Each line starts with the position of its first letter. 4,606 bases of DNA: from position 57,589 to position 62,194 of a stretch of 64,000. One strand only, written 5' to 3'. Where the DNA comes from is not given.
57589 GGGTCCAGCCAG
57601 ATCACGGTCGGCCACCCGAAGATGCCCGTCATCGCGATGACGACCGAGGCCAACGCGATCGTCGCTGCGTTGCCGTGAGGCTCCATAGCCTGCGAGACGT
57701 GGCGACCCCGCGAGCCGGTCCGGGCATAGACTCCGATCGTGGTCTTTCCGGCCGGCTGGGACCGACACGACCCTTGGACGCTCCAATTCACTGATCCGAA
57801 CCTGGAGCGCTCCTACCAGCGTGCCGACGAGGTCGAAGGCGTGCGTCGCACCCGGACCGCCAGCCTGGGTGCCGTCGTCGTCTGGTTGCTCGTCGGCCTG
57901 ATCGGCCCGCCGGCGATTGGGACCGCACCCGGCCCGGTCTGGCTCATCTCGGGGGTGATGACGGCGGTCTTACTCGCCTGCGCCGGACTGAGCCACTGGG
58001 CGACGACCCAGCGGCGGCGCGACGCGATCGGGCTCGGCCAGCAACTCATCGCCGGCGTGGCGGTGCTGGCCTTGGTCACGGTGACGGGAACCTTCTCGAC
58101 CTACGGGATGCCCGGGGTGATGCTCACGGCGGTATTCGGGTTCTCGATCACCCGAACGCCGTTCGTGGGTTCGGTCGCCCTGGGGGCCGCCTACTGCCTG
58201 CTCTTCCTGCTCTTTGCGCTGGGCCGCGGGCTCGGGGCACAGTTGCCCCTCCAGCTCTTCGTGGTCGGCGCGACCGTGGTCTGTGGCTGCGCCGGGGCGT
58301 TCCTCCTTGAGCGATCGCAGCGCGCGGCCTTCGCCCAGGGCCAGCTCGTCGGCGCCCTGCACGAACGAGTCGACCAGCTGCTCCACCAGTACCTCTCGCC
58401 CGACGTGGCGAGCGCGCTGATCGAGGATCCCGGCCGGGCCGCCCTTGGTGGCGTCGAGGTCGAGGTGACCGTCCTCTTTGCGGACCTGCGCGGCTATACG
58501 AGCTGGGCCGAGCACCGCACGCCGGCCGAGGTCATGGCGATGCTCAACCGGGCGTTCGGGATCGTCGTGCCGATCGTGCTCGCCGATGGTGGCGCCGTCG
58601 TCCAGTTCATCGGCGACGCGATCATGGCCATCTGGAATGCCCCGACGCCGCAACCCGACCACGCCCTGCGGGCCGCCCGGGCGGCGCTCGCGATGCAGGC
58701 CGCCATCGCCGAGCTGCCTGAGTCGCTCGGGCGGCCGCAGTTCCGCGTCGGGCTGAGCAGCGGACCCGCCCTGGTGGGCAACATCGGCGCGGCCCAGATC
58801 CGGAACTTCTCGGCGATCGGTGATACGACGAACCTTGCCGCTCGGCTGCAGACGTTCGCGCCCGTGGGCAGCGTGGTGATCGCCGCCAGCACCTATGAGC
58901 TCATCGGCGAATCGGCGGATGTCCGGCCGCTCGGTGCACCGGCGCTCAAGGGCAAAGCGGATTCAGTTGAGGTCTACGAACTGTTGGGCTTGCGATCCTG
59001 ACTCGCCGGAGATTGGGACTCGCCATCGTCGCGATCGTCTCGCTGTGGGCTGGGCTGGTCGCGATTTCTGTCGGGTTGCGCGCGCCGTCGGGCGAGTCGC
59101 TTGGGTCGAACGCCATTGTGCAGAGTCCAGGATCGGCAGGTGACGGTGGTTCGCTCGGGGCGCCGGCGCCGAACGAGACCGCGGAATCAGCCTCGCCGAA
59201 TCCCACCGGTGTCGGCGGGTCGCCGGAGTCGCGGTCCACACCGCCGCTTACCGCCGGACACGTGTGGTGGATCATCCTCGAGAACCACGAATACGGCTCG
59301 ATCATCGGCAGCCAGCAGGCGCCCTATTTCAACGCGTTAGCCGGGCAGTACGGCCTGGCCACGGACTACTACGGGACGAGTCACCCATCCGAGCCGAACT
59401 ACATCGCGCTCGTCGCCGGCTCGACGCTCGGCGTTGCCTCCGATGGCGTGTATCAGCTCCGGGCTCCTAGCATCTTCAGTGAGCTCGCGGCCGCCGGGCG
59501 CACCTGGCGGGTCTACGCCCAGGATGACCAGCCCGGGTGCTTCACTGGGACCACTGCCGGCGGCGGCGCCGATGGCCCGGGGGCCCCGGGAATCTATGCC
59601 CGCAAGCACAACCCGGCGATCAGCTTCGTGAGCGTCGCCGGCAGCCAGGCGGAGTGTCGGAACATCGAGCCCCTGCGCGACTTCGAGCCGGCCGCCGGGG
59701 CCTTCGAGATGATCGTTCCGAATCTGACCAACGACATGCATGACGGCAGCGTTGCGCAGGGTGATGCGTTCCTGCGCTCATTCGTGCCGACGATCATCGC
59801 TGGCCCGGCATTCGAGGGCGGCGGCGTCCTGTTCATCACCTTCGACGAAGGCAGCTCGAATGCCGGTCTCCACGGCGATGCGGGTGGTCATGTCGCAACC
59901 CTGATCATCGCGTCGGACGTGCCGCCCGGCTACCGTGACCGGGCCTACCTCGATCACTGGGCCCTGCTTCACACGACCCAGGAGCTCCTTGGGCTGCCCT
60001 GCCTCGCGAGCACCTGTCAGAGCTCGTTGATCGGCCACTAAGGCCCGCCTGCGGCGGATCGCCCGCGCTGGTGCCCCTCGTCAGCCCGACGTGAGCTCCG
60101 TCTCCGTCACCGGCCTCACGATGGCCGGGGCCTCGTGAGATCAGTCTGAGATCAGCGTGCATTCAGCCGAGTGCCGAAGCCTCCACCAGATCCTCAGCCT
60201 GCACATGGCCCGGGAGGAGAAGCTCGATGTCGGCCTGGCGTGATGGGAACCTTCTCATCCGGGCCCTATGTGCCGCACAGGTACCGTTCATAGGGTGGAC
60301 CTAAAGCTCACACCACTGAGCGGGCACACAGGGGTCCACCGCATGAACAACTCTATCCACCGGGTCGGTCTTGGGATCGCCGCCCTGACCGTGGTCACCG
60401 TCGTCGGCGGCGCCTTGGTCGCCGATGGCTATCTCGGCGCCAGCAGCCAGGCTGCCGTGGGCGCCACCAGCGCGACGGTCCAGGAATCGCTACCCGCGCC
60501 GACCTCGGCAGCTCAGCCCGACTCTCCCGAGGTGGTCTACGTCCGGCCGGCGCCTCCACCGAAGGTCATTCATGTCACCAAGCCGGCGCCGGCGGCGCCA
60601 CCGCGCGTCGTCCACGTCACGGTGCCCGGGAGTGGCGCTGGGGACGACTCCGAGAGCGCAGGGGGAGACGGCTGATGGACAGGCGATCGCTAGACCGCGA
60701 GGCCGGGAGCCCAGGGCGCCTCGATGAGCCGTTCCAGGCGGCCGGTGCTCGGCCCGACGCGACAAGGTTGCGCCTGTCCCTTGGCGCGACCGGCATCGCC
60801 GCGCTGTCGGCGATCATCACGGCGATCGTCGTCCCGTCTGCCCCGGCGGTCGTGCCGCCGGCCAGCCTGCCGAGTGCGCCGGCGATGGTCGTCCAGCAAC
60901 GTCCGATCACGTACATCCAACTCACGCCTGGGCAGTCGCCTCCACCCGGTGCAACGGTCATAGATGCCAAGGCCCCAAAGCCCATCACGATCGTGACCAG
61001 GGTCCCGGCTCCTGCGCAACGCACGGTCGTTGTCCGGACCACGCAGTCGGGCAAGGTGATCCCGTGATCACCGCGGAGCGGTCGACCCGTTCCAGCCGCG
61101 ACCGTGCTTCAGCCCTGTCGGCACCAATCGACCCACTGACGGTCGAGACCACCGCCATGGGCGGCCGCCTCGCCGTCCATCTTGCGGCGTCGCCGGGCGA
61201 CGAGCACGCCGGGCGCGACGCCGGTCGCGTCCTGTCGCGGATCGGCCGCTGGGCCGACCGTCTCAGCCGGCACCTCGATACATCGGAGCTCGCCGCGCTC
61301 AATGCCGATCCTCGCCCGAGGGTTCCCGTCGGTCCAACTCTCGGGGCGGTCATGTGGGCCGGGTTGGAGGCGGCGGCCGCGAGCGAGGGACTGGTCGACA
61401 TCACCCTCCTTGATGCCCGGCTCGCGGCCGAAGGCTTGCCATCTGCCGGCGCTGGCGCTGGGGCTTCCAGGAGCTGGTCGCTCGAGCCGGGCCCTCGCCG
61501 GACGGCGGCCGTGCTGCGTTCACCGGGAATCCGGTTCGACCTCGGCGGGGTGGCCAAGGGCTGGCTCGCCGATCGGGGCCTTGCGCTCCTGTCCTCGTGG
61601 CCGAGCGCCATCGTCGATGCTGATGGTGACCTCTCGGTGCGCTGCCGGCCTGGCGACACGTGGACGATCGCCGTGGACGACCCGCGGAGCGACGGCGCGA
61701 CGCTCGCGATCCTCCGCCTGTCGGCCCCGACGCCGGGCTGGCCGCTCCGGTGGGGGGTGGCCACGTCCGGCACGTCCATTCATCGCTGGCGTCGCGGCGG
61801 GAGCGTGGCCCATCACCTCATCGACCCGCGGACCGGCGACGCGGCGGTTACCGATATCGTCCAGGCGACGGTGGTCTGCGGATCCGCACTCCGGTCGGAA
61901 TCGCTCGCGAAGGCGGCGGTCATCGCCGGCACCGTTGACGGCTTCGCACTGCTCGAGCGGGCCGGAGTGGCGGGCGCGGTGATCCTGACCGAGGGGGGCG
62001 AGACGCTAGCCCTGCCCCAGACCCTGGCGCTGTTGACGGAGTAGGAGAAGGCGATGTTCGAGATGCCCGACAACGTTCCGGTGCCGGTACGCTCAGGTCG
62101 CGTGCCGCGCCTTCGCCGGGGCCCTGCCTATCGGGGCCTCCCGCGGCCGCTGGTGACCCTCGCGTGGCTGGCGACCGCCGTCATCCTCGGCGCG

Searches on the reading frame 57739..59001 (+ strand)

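Call 99: search_protein_families(library=pfam, proteins=[window:57739-59001:+], max_evalue=0.0001)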
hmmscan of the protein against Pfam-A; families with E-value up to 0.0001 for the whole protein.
window:57739-59001:+ (420 aa): 1 family
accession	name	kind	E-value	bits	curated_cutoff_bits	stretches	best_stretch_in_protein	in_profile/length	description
PF00211.25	Guanylate_cyc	-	5e-23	82.1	21.9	1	242-415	8-181/183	Adenylate and Guanylate cyclase catalytic domain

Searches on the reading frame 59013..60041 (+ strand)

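Call 99: search_protein_families(library=pfam, proteins=[window:59013-60041:+], max_evalue=0.0001)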
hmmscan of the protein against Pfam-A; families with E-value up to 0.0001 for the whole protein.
window:59013-60041:+ (342 aa): 1 family
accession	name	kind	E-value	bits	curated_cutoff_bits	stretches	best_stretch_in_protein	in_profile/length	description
PF04185.19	Phosphoesterase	-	2.1e-19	70.3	23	1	101-329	105-356/356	Phosphoesterase family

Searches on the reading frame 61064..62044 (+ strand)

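Call 99: search_protein_families(library=pfam, proteins=[window:61064-62044:+], max_evalue=0.0001)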
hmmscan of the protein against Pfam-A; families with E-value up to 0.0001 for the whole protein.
window:61064-62044:+ (326 aa): 1 family
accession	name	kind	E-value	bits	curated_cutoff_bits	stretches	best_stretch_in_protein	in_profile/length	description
PF02424.20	ApbE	-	1.4e-35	123.5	25.6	1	54-300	15-258/266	ApbE family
